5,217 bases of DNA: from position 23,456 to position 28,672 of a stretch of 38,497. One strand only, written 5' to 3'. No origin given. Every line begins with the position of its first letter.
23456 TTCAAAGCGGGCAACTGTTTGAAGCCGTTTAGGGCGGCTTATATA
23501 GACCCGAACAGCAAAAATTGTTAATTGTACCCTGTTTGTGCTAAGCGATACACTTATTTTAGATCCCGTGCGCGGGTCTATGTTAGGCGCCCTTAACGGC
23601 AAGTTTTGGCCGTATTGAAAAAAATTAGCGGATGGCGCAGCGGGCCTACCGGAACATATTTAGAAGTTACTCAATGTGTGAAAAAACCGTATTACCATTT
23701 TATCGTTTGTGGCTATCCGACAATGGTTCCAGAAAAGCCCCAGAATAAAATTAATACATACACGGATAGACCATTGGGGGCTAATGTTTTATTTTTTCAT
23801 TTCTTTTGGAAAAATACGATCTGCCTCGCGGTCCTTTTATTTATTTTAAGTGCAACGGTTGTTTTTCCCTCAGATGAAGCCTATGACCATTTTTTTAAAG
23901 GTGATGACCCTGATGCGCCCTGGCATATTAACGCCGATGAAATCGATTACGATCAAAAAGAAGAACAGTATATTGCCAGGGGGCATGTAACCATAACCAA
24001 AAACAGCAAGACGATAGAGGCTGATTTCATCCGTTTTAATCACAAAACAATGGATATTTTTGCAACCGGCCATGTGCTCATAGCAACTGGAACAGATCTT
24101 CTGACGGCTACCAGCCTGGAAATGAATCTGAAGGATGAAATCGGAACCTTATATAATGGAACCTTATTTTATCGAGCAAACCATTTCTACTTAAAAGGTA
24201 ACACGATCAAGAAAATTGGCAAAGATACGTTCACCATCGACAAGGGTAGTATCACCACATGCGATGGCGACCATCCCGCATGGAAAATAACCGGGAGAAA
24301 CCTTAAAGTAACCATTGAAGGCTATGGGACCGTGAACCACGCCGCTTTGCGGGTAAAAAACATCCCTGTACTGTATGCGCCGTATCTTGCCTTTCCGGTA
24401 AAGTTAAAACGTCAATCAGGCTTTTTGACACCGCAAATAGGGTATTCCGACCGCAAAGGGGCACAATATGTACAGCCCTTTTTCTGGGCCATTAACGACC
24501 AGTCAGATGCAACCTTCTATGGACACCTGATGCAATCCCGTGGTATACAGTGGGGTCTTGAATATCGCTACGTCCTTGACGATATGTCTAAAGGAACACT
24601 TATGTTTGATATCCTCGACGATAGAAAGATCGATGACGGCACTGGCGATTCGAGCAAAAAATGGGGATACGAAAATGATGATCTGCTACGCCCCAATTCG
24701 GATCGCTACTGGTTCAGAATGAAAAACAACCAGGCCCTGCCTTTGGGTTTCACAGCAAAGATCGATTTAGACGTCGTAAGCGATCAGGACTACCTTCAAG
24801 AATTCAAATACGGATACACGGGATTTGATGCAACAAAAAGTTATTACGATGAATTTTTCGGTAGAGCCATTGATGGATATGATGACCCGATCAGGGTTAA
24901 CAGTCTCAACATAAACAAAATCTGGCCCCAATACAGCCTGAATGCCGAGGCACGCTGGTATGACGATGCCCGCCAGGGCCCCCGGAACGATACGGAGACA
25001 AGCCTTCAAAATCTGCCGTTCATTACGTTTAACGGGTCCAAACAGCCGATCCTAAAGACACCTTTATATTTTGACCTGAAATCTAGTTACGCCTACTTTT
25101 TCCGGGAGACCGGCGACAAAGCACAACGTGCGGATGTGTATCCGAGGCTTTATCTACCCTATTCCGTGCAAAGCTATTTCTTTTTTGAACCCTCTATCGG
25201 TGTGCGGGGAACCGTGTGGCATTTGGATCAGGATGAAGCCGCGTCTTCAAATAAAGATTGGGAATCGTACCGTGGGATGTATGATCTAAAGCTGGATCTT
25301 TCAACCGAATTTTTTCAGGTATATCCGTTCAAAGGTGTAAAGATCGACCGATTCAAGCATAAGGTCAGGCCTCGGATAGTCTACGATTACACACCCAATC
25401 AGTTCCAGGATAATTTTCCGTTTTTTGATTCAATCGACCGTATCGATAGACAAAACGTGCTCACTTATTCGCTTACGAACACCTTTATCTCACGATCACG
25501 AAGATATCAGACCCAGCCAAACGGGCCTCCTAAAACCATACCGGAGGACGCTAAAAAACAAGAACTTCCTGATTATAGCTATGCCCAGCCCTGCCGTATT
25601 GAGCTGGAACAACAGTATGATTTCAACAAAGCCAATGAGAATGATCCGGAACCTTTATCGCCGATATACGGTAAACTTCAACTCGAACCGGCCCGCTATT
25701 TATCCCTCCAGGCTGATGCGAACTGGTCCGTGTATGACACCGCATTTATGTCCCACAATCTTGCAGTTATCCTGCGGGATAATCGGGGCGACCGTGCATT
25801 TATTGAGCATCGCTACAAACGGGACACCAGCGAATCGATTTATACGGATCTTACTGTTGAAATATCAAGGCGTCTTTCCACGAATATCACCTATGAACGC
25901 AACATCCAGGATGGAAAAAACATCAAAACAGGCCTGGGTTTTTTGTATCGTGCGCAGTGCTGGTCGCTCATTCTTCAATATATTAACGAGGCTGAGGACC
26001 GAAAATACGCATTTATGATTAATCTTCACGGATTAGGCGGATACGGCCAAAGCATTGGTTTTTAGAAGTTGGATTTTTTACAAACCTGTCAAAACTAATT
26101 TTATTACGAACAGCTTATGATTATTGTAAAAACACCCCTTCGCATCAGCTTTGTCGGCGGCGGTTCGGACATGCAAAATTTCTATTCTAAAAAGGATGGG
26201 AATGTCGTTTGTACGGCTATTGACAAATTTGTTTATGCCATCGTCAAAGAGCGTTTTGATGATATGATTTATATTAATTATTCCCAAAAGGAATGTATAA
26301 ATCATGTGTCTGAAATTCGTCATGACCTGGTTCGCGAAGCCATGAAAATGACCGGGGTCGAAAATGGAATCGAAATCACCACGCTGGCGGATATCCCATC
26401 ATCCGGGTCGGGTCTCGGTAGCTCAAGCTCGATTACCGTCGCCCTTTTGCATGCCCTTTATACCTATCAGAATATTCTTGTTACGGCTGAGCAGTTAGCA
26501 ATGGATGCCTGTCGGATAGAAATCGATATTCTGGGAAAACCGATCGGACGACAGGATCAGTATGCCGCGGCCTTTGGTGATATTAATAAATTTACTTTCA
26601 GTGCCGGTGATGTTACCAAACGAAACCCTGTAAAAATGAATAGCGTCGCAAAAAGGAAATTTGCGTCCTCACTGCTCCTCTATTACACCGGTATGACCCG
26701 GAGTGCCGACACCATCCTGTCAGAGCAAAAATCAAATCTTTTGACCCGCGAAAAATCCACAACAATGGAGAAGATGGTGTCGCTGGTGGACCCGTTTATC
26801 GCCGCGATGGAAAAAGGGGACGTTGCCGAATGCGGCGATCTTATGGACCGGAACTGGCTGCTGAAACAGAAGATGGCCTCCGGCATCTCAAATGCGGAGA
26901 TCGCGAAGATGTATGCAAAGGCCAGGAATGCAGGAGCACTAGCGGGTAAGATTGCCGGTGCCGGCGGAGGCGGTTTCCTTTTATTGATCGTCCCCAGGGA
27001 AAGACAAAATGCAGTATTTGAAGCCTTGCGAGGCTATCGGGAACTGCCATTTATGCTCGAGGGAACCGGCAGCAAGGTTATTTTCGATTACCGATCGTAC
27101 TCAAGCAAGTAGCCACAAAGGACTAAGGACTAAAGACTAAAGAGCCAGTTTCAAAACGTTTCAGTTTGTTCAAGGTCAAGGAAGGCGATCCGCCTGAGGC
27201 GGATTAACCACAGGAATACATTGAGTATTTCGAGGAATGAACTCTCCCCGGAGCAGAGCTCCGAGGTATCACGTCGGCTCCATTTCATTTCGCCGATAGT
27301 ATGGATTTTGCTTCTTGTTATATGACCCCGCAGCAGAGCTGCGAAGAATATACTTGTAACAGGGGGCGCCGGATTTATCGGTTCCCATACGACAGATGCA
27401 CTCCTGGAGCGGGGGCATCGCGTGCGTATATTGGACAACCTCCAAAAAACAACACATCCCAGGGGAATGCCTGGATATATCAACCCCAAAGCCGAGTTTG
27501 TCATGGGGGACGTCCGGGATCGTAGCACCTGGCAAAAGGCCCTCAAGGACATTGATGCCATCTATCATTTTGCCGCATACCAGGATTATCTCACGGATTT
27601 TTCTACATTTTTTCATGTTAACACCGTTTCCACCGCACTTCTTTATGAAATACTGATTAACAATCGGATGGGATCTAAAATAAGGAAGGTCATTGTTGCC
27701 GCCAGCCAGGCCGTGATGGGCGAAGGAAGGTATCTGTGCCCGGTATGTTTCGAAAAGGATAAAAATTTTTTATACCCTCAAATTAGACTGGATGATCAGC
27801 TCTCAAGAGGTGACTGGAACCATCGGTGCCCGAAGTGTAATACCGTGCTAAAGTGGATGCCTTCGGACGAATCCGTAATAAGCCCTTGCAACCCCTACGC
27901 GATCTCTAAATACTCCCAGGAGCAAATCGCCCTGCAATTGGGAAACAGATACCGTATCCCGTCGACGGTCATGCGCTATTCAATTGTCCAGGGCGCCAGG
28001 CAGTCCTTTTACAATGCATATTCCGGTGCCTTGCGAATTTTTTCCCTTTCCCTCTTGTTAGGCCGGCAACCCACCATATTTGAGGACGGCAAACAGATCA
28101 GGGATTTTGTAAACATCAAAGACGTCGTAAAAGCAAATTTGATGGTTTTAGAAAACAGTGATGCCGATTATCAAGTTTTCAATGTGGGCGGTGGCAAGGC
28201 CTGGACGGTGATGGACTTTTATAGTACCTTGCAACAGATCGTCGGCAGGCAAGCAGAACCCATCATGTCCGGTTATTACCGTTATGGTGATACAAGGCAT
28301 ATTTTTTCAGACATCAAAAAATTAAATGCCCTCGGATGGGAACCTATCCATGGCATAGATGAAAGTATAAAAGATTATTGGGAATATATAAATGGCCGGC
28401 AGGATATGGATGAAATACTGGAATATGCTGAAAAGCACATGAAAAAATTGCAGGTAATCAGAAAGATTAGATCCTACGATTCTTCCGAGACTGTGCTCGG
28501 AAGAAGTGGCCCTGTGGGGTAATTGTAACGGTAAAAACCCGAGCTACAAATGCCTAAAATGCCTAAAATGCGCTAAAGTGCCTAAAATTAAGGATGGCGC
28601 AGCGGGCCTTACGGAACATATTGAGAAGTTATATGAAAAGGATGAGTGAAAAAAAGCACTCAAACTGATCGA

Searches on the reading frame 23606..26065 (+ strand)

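Call 13: search_protein_families(library=pfam, proteins=[window:23606-26065:+], max_evalue=0.001)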
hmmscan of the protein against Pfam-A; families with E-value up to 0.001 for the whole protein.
window:23606-26065:+ (819 aa): 4 families
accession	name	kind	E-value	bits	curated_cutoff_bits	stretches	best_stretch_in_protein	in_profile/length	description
PF04453.20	LptD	-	2.2e-36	126.5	22.4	1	366-749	2-366/384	LPS transport system D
PF19838.5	LptD_2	-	1.1e-14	54.4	22.5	2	246-351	6-114/464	LptD protein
PF03968.19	LptD_N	-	1.4e-06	29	20.4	1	107-152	1-44/113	LptA/(LptD N-terminal domain) LPS transport protein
PF06835.18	LptC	-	2e-05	24.7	21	1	101-184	82-168/175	Lipopolysaccharide-assembly, LptC-related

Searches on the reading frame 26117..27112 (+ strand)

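Call 13: search_protein_families(library=pfam, proteins=[window:26117-27112:+], max_evalue=0.001)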
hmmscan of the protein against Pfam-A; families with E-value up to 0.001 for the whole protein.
window:26117-27112:+ (331 aa): 2 families
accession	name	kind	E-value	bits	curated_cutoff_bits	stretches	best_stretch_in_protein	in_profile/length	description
PF00288.32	GHMP_kinases_N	-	5.6e-14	52.6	22.3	1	75-154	10-86/87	GHMP kinases N terminal domain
PF08544.19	GHMP_kinases_C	-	9.7e-13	48.8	21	1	228-305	2-80/85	GHMP kinases C terminal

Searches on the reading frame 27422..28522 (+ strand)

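Call 39: search_protein_families(library=pfam, proteins=[window:27422-28522:+], max_evalue=0.0001)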
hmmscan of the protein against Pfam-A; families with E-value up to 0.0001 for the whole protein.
window:27422-28522:+ (366 aa): 3 families
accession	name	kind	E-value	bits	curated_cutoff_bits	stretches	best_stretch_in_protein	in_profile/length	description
PF01370.27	Epimerase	-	5.3e-29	101.8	20.9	2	152-256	135-240/240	NAD dependent epimerase/dehydratase family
PF16363.11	GDP_Man_Dehyd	-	3.7e-21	76.4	27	1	150-318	144-331/332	GDP-mannose 4,6 dehydratase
PF07993.18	NAD_binding_4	-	1.9e-10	40.8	20.1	1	34-237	79-256/258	Male sterility protein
